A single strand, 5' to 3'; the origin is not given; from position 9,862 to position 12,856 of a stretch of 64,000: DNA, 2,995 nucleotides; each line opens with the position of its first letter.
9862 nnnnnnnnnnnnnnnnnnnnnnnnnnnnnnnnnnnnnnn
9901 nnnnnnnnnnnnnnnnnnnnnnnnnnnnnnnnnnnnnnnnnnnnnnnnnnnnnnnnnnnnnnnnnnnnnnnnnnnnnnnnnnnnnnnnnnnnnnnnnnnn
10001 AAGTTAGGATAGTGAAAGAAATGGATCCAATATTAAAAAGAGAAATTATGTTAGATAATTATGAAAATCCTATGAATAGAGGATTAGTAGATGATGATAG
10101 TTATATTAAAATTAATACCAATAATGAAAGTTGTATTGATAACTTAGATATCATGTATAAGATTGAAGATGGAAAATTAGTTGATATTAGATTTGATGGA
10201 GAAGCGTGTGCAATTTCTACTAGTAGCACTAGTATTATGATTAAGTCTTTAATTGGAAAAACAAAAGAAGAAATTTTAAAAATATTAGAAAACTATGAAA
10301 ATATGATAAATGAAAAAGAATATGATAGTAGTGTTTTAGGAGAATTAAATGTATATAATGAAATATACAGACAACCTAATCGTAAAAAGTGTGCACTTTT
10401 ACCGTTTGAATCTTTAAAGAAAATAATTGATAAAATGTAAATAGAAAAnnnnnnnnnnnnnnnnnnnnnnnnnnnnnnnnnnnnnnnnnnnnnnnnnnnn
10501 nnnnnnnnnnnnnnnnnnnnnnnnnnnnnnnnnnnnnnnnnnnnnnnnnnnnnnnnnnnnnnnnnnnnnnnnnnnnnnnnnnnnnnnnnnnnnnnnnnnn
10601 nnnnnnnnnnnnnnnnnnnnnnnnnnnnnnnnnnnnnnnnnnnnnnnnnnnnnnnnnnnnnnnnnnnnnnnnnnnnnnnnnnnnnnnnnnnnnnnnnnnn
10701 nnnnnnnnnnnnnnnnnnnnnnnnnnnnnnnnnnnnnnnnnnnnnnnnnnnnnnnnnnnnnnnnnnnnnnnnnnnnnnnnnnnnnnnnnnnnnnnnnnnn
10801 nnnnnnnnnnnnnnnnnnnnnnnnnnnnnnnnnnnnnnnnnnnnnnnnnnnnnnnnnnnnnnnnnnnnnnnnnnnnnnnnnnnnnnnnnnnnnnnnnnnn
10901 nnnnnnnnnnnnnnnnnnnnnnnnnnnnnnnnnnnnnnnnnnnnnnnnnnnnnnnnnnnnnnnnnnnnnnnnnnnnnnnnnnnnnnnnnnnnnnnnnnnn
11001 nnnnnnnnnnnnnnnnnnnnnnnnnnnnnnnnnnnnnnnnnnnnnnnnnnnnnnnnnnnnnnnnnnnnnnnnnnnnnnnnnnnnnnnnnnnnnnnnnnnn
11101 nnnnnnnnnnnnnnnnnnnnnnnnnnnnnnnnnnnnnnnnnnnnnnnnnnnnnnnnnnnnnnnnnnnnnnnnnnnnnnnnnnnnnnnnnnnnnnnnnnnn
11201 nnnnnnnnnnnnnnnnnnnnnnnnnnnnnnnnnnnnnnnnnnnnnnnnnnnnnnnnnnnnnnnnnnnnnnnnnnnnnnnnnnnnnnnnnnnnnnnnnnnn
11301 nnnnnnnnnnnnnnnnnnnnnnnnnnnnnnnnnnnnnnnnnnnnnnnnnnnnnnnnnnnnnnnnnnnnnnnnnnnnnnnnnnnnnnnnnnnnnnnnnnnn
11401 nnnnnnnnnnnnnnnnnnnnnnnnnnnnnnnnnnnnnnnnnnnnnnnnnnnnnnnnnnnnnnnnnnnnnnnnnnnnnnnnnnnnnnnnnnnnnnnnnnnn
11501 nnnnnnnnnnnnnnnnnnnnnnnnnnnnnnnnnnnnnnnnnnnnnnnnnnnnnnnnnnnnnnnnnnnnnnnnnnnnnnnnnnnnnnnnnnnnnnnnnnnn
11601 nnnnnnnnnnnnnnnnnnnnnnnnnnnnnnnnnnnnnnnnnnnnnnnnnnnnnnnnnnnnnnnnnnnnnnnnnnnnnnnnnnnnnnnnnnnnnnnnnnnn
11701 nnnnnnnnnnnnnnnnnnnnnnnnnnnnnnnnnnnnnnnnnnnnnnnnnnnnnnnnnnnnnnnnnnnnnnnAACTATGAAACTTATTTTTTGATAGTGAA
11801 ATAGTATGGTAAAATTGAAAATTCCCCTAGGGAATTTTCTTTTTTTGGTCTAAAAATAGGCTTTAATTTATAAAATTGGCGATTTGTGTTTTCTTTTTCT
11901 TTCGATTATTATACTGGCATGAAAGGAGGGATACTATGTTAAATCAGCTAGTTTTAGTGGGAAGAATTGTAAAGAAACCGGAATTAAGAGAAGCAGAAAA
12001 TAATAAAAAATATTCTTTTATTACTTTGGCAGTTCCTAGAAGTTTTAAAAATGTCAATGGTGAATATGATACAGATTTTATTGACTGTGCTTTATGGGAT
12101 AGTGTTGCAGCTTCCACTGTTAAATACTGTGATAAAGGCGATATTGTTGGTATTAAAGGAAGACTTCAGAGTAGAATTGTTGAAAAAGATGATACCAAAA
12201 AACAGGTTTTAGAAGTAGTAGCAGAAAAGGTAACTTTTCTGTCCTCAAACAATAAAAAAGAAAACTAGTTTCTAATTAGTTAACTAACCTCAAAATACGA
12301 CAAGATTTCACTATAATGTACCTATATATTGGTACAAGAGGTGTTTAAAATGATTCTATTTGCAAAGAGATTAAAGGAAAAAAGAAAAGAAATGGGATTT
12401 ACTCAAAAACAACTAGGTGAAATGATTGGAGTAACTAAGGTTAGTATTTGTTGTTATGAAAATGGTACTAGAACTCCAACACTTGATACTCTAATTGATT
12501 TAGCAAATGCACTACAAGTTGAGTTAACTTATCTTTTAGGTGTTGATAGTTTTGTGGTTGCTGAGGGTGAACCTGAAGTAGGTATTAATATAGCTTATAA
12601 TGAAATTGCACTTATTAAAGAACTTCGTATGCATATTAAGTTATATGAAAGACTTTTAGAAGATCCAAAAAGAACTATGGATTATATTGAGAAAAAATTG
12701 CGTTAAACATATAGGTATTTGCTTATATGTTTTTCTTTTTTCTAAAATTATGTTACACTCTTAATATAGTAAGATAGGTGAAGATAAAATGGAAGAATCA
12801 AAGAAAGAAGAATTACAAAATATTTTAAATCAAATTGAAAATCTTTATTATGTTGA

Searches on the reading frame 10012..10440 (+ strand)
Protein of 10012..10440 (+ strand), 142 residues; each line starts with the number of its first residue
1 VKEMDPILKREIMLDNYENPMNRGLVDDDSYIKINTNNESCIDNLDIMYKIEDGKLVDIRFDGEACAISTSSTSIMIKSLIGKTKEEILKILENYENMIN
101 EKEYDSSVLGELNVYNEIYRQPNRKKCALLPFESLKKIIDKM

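Call 52: search_protein_families(library=pfam, proteins=[window:10012-10440:+], max_evalue=0.00001)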
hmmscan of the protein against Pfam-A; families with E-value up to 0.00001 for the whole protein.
window:10012-10440:+ (142 aa): 1 family
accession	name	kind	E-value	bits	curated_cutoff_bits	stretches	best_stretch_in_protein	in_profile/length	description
PF01592.21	NifU_N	-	1.1e-16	61.6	22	1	11-127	4-126/127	NifU-like N terminal domain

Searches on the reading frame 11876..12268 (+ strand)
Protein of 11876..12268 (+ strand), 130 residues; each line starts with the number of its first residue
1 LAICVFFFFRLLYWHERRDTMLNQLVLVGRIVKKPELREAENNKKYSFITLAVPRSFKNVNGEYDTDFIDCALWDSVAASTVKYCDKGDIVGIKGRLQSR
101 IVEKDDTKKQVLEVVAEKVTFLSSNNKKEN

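Call 52: search_protein_families(library=pfam, proteins=[window:11876-12268:+], max_evalue=0.00001)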
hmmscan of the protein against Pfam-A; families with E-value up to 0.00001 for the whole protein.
window:11876-12268:+ (130 aa): 2 families
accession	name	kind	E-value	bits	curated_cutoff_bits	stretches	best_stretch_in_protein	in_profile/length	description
PF00436.31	SSB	-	4.4e-24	85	26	1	22-122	1-104/104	Single-strand binding protein family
PF01336.31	tRNA_anti-codon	-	6.5e-07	29.6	27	0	65-120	25-73/75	OB-fold nucleic acid binding domain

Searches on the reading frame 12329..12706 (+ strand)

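Call 52: search_protein_families(library=pfam, proteins=[window:12329-12706:+], max_evalue=0.00001)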
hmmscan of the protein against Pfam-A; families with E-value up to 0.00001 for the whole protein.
window:12329-12706:+ (125 aa): 3 families
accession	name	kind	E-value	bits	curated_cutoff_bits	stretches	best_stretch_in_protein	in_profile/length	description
PF01381.28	HTH_3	-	4.8e-16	59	23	1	15-69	1-55/55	Helix-turn-helix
PF12844.13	HTH_19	-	1.4e-11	44.5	30.2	1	13-70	2-59/64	Helix-turn-helix domain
PF13560.12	HTH_31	-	4.2e-08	33.8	27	1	11-64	2-56/64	Helix-turn-helix domain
